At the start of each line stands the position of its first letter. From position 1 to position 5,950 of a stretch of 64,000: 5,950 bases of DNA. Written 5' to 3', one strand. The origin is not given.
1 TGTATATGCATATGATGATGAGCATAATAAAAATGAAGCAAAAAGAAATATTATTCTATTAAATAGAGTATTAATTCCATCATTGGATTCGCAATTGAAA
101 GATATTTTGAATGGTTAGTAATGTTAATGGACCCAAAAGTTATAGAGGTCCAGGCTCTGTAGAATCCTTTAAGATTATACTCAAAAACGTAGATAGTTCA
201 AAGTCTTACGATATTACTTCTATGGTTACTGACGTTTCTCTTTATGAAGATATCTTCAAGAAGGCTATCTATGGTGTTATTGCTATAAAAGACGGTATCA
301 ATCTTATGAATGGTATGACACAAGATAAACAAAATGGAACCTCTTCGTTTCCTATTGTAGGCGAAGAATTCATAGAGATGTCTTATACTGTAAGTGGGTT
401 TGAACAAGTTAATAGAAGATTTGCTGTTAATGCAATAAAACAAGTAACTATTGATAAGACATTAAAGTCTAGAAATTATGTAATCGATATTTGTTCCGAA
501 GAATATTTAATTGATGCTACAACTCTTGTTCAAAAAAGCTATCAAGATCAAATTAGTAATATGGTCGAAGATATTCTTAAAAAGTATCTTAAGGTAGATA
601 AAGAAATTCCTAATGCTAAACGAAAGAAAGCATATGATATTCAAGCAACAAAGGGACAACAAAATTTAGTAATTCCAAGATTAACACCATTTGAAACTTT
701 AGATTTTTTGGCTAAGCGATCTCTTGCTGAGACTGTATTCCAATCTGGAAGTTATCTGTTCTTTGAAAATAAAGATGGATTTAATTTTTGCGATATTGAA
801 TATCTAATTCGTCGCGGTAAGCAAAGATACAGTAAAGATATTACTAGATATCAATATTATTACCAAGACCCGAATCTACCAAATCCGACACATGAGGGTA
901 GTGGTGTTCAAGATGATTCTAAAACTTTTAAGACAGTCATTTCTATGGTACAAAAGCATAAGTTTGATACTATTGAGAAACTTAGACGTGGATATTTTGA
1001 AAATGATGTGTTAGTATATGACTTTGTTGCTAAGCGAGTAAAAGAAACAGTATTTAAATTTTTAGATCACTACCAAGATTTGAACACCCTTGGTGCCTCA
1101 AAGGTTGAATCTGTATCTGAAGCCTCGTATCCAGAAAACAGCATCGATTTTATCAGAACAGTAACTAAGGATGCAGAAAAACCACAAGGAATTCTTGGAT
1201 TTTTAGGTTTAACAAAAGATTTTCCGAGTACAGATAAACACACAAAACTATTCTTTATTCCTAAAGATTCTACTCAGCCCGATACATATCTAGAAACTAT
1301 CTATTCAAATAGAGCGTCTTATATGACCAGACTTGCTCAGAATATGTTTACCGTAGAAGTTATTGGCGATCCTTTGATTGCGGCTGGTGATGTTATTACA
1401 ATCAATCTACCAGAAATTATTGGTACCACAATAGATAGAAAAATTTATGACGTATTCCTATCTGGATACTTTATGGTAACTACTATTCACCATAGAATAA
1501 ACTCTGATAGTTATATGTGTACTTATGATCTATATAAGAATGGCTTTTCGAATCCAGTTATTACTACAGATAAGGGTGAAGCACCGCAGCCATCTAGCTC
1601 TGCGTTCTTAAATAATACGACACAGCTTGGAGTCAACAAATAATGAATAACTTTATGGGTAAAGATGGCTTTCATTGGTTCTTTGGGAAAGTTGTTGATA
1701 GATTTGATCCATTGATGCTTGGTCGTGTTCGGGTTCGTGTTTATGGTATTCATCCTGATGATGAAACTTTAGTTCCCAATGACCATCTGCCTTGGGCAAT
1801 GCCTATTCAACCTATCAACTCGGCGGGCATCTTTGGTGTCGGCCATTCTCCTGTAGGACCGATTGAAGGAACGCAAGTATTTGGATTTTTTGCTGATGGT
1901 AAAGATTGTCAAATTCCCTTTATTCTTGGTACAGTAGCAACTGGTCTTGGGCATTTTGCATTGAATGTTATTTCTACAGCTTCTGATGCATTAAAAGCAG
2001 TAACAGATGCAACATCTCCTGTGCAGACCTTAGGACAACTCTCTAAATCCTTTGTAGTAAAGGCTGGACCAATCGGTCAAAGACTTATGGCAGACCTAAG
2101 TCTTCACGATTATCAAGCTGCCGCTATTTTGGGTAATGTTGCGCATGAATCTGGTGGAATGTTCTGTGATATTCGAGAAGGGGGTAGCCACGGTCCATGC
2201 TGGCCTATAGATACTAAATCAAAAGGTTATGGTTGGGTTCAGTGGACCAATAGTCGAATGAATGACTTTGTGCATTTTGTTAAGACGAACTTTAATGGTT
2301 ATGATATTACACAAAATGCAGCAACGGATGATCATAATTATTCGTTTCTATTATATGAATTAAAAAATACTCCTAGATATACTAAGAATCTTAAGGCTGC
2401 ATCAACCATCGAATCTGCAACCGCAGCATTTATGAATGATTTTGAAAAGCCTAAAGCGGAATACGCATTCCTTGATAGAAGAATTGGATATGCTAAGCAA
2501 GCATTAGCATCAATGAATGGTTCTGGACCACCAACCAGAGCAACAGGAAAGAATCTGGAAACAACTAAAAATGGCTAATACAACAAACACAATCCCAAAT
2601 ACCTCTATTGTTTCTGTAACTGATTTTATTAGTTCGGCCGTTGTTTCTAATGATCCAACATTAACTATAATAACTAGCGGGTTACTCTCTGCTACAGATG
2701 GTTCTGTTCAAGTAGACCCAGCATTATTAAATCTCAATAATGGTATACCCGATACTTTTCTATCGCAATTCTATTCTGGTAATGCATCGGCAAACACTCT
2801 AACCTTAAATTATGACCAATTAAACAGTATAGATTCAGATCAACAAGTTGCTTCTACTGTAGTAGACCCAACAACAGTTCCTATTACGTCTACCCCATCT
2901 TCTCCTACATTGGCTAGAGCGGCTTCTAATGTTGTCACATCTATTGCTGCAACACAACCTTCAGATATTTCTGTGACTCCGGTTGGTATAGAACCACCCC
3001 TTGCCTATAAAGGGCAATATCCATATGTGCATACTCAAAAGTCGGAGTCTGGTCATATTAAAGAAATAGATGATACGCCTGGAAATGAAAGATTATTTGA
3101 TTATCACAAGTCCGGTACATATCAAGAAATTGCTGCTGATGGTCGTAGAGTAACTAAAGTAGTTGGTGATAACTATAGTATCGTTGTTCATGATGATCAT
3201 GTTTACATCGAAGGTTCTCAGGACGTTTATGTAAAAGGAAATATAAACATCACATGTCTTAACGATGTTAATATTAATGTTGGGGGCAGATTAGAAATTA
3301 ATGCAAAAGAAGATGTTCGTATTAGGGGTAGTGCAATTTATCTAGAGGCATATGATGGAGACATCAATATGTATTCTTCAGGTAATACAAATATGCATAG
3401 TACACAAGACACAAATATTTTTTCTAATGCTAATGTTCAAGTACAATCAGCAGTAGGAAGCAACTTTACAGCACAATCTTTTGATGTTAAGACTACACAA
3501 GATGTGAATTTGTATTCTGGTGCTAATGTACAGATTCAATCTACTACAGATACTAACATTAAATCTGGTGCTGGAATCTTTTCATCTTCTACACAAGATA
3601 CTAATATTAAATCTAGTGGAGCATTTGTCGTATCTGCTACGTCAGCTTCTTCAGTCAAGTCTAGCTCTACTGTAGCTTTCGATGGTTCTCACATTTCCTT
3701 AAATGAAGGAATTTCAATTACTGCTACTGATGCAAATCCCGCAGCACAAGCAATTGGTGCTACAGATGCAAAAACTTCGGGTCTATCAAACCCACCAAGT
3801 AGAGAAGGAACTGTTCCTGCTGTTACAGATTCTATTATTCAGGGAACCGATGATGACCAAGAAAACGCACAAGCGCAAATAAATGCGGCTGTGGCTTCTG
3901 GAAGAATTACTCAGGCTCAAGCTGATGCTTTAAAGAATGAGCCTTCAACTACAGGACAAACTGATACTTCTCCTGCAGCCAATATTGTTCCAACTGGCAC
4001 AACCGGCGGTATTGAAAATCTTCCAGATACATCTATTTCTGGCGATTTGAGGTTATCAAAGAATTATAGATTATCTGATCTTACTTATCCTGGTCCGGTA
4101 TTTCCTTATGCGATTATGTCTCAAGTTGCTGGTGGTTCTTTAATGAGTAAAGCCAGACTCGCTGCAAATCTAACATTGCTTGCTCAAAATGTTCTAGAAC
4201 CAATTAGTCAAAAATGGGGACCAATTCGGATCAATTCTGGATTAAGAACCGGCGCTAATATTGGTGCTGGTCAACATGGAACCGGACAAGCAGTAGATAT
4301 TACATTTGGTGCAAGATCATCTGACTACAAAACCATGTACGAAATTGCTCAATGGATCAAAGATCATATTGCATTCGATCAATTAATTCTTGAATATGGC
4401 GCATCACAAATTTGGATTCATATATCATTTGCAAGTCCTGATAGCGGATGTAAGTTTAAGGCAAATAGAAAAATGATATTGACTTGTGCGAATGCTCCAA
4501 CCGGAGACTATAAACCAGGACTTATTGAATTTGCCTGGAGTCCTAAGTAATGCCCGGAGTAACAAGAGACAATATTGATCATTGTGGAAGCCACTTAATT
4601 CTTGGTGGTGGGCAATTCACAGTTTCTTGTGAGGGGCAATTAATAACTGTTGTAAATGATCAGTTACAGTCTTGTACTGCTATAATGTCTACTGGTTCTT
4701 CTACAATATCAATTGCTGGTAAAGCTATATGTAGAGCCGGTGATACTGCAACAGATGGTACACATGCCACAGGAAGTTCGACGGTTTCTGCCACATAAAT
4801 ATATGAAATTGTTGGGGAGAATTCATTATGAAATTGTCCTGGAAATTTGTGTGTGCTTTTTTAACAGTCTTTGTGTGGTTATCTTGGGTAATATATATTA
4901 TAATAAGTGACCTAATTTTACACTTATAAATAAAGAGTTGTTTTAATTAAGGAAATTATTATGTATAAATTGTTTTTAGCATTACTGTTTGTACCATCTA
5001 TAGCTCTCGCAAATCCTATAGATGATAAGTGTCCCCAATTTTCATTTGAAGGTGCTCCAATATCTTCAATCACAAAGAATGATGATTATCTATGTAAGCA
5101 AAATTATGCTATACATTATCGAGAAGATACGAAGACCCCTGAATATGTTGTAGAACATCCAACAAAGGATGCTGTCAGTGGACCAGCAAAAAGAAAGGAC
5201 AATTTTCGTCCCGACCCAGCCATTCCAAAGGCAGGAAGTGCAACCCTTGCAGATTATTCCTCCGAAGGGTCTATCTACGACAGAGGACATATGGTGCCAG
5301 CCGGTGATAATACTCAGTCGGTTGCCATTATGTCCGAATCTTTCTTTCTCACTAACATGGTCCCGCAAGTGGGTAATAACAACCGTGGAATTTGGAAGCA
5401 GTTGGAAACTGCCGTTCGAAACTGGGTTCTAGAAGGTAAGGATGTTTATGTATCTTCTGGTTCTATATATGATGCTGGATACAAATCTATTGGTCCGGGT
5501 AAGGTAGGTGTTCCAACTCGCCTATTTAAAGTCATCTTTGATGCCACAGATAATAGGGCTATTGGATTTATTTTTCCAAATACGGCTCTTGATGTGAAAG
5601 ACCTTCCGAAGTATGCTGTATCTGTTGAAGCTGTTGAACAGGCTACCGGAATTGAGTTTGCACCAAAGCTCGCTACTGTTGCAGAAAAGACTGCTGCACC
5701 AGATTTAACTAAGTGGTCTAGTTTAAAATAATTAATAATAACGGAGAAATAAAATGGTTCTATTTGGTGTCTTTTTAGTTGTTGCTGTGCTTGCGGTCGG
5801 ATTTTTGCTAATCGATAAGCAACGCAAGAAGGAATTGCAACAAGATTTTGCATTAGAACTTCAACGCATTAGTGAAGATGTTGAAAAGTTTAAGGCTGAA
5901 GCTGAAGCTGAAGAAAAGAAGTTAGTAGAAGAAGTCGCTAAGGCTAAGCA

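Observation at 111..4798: Spike complex with a genetically split gp5 and two different peptidoglycan-hydrolase domains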

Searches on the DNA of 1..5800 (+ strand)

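Call 5: search_dna_similar(query=window:1-5800:+, collection=phages, mode=near, max_rows=30)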
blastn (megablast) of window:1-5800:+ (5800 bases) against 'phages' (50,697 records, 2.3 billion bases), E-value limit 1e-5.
No match.

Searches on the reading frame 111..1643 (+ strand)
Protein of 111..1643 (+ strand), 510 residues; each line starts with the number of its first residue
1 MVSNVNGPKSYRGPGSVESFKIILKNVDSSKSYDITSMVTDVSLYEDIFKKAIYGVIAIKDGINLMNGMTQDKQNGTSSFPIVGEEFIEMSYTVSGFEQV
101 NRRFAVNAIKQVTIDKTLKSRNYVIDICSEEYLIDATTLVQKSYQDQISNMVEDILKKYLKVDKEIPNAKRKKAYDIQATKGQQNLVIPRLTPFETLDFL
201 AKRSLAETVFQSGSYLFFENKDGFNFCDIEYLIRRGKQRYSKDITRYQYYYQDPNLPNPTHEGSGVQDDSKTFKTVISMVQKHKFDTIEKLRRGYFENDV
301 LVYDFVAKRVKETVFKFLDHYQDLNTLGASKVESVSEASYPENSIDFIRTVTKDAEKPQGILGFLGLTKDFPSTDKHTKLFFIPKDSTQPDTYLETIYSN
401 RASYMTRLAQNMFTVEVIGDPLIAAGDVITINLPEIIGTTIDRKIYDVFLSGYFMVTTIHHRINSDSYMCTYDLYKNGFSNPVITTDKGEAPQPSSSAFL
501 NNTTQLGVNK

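Call 3: search_protein_families(library=pfam, proteins=[window:111-1643:+], max_evalue=0.1)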
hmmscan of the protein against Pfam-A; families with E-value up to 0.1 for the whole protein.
window:111-1643:+ (510 aa): 1 family
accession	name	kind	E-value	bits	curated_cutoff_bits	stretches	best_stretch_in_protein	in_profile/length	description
PF17536.7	Mx_ML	-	0.021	15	25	0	300-353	54-107/149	Matrix and Matrix long proteins N-terminal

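Call 4: search_protein_families(library=phrogs, proteins=[window:111-1643:+], max_evalue=0.001)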
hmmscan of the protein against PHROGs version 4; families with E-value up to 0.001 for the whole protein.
window:111-1643:+ (510 aa): 2 families
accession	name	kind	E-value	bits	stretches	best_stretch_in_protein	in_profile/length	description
phrog_350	-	tail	7.7e-69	233.7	1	11-482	7-431/436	tail protein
phrog_24827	-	tail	0.00033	21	0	408-478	210-279/282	tail protein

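Call 7: search_dna_similar(query=window:111-1643:+, collection=phages, mode=protein, max_rows=25)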
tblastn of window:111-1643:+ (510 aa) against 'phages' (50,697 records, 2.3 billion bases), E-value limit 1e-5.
Records with a match: 293; places in all: 293; records where one place covers at least 80% of the query: 121.
Best place of each record, by identity: <60% 293.
By first word of the organism name: Synechococcus 89; Vibrio 61; Cyanophage 49; Klebsiella 27; Stenotrophomonas 17; Prochlorococcus 10; Sinorhizobium 7; Methylophilales 4; Cronobacter 4; Pelagibacter 3; and 12 more.
By host as written in the record: - 105; Synechococcus 39; Synechococcus sp. WH8102 14; Klebsiella pneumoniae 14; Synechococcus sp. 13; Stenotrophomonas maltophilia 12; Synechococcus sp. WH7803 11; Sinorhizobium meliloti 7; and 47 more.
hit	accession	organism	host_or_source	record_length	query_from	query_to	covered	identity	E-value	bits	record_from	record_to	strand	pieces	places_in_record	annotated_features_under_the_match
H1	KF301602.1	Caulobacter phage Cr30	Caulobacter crescentus CB15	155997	7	483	94%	34.6%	1e-69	248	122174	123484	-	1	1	hypothetical protein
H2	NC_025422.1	Caulobacter phage Cr30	Caulobacter crescentus CB15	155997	7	483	94%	34.6%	1e-69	248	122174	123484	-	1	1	tail protein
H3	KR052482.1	Sinorhizobium phage phiN3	Sinorhizobium meliloti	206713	15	499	95%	25.3%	1e-28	126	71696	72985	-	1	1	hypothetical protein | baseplate hub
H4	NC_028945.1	Sinorhizobium phage phiN3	Sinorhizobium meliloti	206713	15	499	95%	25.3%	1e-28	126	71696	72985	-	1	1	tail protein | baseplate hub subunit and tail lysozyme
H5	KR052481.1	Sinorhizobium phage phiM19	Sinorhizobium meliloti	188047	15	499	95%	25.3%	2e-28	125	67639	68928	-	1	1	putative structural protein | baseplate hub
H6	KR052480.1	Sinorhizobium phage phiM7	Sinorhizobium meliloti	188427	15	499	95%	25.3%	2e-28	125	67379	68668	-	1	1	hypothetical protein | baseplate hub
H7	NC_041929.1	Sinorhizobium phage phiM7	Sinorhizobium meliloti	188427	15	499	95%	25.3%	2e-28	125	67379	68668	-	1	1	tail protein | baseplate hub subunit and tail lysozyme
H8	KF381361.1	Sinorhizobium phage phiM12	Sinorhizobium meliloti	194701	15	499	95%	25.3%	2e-28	125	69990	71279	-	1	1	hypothetical protein | baseplate hub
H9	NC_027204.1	Sinorhizobium phage phiM12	Sinorhizobium meliloti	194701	15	499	95%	25.3%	2e-28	125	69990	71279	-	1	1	tail protein | baseplate hub subunit and tail lysozyme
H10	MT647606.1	Pelagibacter phage Mosig EXVC030M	Candidatus Pelagibacter ubique HTCC1062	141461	31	482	89%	24.7%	7e-20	100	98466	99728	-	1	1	hypothetical protein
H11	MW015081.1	Synechococcus phage S-SRM01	Synechococcus sp. KCZYC6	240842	21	479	90%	23.7%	7e-11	71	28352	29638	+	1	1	hypothetical protein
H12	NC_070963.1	Synechococcus phage S-SRM01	Synechococcus sp. KCZYC6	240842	21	479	90%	23.7%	7e-11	71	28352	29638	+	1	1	tail protein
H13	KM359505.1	Prochlorococcus phage P-TIM68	Prochlorococcus sp. MIT9515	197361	15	466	89%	23.8%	2e-11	73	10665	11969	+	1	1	hypothetical protein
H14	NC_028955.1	Prochlorococcus phage P-TIM68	Prochlorococcus sp. MIT9515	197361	15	466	89%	23.8%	2e-11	73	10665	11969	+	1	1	tail protein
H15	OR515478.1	Citrobacter phage Ci1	Citrobacter sp. JL 976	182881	34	467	85%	24.4%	1e-6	58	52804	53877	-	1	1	hypothetical protein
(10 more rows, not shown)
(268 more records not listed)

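Call 52: search_solved_structures(query=window:111-1643:+, max_evalue=10, show_alignments=1)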
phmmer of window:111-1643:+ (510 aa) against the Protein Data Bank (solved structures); distinct sequences matched with E-value up to 10: 1.
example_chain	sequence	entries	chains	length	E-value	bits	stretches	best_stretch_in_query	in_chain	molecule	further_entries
1gsq_A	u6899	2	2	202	0.51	12.4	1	83-172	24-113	GLUTATHIONE S-TRANSFERASE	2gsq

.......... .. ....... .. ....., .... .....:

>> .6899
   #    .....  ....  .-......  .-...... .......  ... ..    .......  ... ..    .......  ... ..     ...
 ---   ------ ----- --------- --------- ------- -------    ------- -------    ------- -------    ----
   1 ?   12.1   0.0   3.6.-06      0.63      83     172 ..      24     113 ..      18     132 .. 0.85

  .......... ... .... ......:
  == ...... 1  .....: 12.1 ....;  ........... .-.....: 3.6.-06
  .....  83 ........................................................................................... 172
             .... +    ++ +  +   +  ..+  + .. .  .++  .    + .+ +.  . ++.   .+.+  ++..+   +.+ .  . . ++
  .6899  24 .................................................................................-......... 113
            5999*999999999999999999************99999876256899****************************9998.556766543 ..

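Call 56: search_solved_structures(query=A4, max_evalue=10, show_alignments=1)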
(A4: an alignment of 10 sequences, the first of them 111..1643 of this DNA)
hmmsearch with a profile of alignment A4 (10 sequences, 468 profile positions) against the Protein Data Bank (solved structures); distinct sequences matched with E-value up to 10: 5.
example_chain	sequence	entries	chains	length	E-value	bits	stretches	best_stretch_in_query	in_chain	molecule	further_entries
5njt_j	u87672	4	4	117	0.18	13.7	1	271-313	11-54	50S ribosomal protein L20 | Large ribosomal subunit protein bL20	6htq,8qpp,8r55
6ppf_Q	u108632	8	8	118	0.18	13.7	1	271-313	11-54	50S ribosomal protein L20 | Large ribosomal subunit protein bL20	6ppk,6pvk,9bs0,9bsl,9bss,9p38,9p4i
3j3v_Q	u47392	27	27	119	0.18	13.6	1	271-313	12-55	50S ribosomal protein L20 | 50S ribosomal protein bL20 | Large ribosomal subunit protein bL20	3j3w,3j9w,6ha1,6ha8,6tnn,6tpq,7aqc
7nhn_T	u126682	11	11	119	0.2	13.5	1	271-312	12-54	50S ribosomal protein L20 | Large ribosomal subunit protein bL20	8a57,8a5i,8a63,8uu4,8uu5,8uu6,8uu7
2p90_A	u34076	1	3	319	1.3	10.8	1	318-414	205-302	Hypothetical protein Cgl1923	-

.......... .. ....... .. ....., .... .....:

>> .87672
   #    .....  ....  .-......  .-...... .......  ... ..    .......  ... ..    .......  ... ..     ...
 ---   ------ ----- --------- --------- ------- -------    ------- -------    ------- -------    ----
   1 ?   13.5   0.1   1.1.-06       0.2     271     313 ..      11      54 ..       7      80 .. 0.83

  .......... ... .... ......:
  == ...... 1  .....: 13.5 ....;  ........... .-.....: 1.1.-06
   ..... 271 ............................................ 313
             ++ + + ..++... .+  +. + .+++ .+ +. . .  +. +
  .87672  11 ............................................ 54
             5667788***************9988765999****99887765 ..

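Call 57: search_protein_families(library=pfam, alignment_id=A4, max_evalue=0.1)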
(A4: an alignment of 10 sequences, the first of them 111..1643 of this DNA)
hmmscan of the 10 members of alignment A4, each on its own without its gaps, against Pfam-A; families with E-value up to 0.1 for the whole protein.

A. member 1, window:111-1643:+ (510 aa): 1 family
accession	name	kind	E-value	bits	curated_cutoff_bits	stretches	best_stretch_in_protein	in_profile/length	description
PF17536.7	Mx_ML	-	0.021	15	25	0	300-353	54-107/149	Matrix and Matrix long proteins N-terminal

B. families by the number of members that match (of 10 scanned): 2 families
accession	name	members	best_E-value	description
PF17536.7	Mx_ML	1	0.021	Matrix and Matrix long proteins N-terminal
PF22559.2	GNAT-phage-like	1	0.081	Phage GNAT-like domain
